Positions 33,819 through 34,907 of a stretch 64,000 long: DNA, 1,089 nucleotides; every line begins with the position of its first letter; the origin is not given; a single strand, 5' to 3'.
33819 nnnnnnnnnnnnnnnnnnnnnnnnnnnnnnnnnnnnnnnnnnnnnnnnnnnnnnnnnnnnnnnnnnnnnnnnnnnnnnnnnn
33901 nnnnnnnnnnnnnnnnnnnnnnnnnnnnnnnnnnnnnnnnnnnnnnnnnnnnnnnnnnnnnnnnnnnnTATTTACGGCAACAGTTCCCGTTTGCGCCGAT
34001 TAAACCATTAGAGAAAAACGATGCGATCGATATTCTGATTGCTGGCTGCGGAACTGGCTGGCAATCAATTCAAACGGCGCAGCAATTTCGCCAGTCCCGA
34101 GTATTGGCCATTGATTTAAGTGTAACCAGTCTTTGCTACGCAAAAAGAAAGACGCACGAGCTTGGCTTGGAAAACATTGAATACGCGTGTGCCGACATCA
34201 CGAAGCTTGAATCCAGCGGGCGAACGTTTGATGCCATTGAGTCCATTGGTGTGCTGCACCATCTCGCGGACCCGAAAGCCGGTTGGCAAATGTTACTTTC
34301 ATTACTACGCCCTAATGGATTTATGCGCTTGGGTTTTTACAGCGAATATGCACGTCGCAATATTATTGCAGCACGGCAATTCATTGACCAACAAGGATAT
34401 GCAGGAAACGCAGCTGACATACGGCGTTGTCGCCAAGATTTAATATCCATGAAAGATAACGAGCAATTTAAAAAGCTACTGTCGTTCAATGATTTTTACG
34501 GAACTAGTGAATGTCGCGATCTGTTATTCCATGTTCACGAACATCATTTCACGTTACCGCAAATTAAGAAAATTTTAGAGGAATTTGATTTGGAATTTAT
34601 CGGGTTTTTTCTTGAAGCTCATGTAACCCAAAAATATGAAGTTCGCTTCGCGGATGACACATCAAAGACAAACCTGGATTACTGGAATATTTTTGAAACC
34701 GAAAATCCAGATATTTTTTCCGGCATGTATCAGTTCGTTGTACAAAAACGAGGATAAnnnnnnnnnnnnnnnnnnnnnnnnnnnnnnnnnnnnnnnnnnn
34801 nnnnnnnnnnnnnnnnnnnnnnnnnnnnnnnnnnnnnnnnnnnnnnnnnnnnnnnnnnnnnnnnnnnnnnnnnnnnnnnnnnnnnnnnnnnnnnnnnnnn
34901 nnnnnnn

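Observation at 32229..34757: SEC-C motif / nine-TPR / methyltransferase fusion inside the flagellar locus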

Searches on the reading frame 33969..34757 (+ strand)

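Call 7: search_protein_families(library=pfam, proteins=[window:33969-34757:+], max_evalue=1)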
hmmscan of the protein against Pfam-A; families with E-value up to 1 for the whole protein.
window:33969-34757:+ (262 aa): 12 families
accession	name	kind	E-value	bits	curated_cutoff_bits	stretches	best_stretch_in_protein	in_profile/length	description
PF13649.12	Methyltransf_25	-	2.2e-18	67.2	27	1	22-117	1-97/97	Methyltransferase domain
PF08241.18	Methyltransf_11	-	3.6e-16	60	21.2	1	25-119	3-93/95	Methyltransferase domain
PF13847.12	Methyltransf_31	-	7.1e-15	55.4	27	1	21-121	6-109/145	Methyltransferase domain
PF08242.18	Methyltransf_12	-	9.5e-15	55.6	30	1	24-118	2-97/98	Methyltransferase domain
PF13489.12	Methyltransf_23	-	1e-09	38.8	27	1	16-143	20-124/164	Methyltransferase domain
PF02390.23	Methyltransf_4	-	6e-06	26.3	24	1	26-80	9-64/173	Putative methyltransferase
PF01209.24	Ubie_methyltran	-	1.4e-05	25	20.1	1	21-119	50-149/233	ubiE/COQ5 methyltransferase family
PF05175.20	MTS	-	0.001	19.2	23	1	14-89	27-101/170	Methyltransferase small domain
PF08003.17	Methyltransf_9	-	0.0089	15.5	23.8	1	21-117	118-213/315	Protein of unknown function (DUF1698)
PF05958.17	tRNA_U5-meth_tr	-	0.039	13.4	23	1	17-86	200-270/357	tRNA (Uracil-5-)-methyltransferase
PF01135.25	PCMT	-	0.081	13.1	20.3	1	19-79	74-135/210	Protein-L-isoaspartate(D-aspartate) O-methyltransferase (PCMT)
PF09445.16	Methyltransf_15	-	0.11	12.5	22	1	25-83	7-64/165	RNA cap guanine-N2 methyltransferase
